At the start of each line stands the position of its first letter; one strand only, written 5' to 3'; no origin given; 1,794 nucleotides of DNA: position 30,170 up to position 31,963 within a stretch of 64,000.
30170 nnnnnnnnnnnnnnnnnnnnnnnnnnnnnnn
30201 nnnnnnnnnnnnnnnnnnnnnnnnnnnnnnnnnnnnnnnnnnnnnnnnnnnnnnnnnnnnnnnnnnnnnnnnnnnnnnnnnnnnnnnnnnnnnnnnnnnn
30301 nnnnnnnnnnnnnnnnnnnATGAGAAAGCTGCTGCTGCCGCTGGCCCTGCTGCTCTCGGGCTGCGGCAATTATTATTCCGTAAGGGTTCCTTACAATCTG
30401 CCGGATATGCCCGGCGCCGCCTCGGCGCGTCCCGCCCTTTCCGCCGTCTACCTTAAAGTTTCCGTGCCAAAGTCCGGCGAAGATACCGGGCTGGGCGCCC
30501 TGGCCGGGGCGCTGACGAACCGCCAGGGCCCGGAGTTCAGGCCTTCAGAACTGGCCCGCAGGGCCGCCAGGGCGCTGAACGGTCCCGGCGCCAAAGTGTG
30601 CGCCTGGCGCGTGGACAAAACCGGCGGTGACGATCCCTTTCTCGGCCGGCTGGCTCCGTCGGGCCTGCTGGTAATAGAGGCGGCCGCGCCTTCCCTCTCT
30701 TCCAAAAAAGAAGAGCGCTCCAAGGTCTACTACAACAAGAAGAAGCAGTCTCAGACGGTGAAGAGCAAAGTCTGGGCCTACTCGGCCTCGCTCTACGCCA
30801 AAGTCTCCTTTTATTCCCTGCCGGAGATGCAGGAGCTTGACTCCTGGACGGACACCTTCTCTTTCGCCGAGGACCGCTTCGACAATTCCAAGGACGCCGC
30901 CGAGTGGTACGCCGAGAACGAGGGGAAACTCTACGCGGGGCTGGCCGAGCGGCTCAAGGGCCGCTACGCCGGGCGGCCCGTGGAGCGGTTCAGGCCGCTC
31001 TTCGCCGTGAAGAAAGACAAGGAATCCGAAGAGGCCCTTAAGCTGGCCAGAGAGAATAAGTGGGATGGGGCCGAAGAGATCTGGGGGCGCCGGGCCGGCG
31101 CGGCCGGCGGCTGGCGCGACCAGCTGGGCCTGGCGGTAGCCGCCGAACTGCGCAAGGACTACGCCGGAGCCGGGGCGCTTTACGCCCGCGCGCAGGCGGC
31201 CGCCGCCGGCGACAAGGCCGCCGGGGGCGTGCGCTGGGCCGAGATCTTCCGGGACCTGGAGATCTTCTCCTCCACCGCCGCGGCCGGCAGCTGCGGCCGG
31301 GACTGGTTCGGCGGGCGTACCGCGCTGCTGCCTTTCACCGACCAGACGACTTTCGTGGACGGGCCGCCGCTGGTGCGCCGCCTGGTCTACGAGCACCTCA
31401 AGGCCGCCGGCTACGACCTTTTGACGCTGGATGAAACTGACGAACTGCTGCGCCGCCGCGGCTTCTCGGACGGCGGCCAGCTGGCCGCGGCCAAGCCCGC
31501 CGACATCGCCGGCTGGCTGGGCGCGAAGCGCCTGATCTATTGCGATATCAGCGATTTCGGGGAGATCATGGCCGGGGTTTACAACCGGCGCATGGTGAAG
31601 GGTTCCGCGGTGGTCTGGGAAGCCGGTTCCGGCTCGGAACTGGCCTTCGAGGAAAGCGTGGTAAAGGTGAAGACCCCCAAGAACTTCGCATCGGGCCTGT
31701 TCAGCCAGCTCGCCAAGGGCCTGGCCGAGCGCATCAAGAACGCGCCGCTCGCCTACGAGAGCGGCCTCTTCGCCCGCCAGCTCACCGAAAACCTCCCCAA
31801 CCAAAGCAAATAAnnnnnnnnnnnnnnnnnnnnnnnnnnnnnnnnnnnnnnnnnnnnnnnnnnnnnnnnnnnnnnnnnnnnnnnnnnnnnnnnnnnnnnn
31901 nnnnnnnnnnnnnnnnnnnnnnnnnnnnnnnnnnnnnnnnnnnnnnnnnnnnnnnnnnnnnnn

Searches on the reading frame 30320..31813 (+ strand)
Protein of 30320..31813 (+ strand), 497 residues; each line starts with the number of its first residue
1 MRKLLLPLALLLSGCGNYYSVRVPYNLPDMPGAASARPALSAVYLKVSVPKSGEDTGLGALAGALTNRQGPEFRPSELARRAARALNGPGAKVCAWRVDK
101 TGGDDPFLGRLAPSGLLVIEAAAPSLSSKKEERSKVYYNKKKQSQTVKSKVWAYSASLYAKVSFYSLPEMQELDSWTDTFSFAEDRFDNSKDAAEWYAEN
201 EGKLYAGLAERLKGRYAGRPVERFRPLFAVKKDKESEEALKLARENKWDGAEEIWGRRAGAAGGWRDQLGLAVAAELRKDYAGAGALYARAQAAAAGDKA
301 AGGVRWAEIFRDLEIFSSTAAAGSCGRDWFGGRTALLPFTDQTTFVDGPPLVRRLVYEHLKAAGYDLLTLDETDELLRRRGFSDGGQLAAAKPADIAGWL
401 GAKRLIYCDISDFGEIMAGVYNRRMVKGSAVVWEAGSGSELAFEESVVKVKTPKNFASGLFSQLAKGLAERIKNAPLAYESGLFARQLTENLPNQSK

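Call 97: search_protein_families(library=pfam, proteins=[window:30320-31813:+], max_evalue=0.01)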
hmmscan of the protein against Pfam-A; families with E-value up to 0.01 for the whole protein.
window:30320-31813:+ (497 aa): 1 family
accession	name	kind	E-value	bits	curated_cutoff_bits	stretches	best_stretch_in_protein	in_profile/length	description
PF05643.16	GNA1162-like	-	1.6e-05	25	25.9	1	337-474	17-154/185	Putative lipoprotein GNA1162-like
